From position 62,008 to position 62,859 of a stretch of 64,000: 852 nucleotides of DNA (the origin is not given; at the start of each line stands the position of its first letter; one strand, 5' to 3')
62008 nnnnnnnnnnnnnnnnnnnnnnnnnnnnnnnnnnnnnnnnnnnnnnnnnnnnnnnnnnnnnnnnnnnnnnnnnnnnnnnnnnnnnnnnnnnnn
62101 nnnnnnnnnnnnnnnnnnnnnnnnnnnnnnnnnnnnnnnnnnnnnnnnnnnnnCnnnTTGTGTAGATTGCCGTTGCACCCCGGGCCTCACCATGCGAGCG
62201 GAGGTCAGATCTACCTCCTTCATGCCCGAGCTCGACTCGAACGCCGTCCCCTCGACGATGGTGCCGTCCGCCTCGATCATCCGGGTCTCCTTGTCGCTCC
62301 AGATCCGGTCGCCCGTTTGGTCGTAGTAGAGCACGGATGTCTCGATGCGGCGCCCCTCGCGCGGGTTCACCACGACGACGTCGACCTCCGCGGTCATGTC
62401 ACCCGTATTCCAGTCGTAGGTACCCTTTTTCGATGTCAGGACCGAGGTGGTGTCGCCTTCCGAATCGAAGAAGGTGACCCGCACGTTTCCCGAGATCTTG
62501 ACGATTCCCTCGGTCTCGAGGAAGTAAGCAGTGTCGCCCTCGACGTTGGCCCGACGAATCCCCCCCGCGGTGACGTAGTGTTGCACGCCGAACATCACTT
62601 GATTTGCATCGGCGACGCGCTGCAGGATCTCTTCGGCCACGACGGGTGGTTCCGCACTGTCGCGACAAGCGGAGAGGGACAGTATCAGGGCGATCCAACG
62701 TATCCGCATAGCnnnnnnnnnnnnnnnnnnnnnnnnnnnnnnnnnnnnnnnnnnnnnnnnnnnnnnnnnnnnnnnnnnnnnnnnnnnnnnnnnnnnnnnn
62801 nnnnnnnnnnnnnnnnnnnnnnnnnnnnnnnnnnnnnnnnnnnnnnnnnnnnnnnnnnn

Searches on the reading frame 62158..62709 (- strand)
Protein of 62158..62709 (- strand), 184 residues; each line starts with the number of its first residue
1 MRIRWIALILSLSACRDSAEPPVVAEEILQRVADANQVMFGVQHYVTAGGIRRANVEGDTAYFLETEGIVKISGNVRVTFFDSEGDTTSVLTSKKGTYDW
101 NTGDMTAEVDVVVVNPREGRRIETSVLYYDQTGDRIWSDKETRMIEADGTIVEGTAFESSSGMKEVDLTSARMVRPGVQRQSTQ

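Call 59: search_protein_families(library=pfam, proteins=[window:62158-62709:-], max_evalue=0.001)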
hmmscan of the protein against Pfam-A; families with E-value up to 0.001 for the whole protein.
window:62158-62709:- (184 aa): 1 family
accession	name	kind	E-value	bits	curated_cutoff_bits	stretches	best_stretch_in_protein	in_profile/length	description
PF06835.18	LptC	-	5.4e-07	29.8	21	1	75-170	72-168/175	Lipopolysaccharide-assembly, LptC-related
